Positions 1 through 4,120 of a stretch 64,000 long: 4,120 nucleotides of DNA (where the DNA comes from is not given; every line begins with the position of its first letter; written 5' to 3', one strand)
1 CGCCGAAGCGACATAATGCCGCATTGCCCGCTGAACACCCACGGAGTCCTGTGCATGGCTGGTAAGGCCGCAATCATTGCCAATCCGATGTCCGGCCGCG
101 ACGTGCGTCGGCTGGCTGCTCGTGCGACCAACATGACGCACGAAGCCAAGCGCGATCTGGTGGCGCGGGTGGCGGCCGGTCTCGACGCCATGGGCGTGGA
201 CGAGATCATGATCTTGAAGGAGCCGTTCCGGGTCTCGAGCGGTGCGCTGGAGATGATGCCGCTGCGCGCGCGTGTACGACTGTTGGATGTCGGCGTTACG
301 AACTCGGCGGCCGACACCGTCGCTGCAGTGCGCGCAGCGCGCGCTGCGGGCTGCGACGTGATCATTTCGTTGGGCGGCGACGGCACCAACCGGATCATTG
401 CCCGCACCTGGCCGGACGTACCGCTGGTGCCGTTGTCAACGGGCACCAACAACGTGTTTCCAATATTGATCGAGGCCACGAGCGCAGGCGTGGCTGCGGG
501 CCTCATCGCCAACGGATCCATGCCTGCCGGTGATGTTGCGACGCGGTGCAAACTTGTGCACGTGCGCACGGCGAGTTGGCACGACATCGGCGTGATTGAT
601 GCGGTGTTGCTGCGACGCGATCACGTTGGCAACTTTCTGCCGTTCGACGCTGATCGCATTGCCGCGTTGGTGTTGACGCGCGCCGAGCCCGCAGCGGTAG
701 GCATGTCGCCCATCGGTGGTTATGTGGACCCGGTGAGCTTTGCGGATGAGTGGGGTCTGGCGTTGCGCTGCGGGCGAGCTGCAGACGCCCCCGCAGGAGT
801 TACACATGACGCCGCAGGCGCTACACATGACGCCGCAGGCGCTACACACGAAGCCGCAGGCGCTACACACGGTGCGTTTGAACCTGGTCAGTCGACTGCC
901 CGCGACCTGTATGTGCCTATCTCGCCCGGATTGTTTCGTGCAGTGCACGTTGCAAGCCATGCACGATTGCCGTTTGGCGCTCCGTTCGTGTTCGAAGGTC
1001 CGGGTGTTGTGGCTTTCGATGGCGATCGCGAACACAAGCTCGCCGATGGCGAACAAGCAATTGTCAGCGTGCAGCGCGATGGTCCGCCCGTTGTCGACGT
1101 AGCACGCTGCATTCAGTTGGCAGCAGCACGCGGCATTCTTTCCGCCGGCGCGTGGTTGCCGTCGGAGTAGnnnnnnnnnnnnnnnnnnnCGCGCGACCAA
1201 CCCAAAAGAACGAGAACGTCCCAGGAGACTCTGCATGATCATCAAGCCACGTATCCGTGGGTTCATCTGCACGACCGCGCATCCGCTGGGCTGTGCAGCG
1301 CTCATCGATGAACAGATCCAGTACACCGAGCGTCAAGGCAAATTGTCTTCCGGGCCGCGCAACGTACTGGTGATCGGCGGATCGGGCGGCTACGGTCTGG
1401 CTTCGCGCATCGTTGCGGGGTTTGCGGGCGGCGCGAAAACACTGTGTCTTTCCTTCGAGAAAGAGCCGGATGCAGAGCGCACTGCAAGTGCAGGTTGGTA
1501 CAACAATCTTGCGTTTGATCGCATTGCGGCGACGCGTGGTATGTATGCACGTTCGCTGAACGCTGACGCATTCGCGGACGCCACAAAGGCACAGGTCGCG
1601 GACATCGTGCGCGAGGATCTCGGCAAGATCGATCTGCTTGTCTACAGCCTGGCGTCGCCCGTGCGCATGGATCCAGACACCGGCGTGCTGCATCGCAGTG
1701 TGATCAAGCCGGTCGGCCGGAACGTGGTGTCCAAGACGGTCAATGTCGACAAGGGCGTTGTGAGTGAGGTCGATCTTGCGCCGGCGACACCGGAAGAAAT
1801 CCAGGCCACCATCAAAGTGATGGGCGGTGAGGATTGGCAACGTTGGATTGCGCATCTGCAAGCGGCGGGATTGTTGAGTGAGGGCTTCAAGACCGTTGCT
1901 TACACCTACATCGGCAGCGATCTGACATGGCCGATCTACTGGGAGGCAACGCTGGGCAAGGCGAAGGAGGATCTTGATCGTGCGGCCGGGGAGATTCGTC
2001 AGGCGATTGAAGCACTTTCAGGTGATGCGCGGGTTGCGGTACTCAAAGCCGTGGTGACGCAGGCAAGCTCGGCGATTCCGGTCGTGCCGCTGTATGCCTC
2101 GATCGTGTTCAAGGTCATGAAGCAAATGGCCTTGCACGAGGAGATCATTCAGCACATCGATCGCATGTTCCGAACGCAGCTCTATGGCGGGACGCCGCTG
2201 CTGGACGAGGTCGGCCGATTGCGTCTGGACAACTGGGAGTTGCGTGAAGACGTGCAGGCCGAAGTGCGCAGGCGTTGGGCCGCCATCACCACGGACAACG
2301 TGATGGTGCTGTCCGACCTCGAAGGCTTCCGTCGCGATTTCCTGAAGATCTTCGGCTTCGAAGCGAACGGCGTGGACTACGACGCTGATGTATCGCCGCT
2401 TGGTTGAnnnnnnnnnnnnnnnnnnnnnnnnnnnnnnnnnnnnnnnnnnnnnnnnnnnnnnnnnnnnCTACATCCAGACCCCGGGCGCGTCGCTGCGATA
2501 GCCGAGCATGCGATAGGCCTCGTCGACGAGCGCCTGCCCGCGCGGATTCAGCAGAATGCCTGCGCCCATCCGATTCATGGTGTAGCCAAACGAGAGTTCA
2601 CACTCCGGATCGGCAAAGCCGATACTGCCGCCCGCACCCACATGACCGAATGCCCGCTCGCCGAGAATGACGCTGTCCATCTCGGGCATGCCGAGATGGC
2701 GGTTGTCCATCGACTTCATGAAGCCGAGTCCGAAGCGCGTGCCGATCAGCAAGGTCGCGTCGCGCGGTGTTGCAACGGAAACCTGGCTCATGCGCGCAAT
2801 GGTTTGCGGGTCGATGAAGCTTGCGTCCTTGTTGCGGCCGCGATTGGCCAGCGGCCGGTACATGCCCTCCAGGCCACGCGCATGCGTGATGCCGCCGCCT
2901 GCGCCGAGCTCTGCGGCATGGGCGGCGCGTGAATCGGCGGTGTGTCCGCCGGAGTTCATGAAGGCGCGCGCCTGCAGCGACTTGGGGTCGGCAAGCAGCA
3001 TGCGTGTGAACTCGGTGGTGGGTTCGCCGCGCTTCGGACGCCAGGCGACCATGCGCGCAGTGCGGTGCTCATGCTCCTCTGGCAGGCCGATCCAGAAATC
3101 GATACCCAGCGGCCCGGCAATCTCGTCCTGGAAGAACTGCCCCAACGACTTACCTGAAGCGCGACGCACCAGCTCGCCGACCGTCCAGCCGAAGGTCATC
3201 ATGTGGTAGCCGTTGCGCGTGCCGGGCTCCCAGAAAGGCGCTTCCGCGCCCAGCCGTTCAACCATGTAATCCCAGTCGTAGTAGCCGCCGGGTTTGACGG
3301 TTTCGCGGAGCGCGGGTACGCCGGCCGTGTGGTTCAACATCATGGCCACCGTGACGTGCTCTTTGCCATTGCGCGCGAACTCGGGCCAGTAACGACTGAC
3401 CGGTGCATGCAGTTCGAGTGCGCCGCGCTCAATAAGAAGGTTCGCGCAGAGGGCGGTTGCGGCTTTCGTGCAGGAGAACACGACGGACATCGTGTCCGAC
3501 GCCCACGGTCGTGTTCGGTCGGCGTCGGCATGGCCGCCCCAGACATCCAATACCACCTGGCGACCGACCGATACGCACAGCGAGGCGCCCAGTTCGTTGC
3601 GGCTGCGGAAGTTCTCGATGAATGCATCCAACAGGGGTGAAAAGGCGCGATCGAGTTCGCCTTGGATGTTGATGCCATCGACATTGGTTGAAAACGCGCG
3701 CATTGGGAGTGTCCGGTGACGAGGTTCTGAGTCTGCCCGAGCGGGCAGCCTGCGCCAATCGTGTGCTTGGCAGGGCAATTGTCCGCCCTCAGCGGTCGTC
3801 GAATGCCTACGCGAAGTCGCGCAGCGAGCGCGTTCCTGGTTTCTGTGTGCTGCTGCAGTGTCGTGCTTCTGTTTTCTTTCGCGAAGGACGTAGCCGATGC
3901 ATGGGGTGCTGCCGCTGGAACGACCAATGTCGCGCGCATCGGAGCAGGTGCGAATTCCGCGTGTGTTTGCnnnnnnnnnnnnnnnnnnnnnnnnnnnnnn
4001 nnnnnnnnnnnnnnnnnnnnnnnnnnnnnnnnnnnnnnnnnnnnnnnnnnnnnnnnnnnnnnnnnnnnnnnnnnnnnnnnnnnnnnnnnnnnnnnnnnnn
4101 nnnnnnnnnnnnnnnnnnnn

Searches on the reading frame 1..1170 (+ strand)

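Call 28: search_protein_families(library=pfam, proteins=[window:1-1170:+], max_evalue=0.00001)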
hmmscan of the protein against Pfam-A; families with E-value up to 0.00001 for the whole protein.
window:1-1170:+ (389 aa): 2 families
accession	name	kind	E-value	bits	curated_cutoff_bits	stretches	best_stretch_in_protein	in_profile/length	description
PF01513.26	NAD_kinase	-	6.2e-09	36.7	25.5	1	39-164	9-121/130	ATP-NAD kinase N-terminal domain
PF00781.29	DAGK_cat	-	6.2e-06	26.3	23.6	0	95-157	33-99/125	Diacylglycerol kinase catalytic domain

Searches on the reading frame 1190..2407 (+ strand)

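Call 28: search_protein_families(library=pfam, proteins=[window:1190-2407:+], max_evalue=0.00001)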
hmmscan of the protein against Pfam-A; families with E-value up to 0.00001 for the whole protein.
window:1190-2407:+ (405 aa): 3 families
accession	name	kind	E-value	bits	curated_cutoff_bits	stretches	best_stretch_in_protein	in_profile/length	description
PF12241.14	Enoyl_reductase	-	1.7e-101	339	22.1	1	97-332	1-236/236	Trans-2-enoyl-CoA reductase catalytic region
PF12242.14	Eno-Rase_NADH_b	-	9.2e-33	112.3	23.4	1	17-94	1-78/79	NAD(P)H binding domain of trans-2-enoyl-CoA reductase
PF07055.18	Eno-Rase_FAD_bd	-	2.2e-27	95.6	25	1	338-401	1-64/64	Enoyl reductase FAD binding domain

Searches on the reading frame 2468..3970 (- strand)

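Call 28: search_protein_families(library=pfam, proteins=[window:2468-3970:-], max_evalue=0.00001)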
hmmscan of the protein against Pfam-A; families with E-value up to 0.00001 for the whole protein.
window:2468-3970:- (500 aa): 1 family
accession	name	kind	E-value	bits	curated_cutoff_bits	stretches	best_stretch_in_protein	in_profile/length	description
PF00144.29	Beta-lactamase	-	2.4e-65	221.3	27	1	117-469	4-312/329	Beta-lactamase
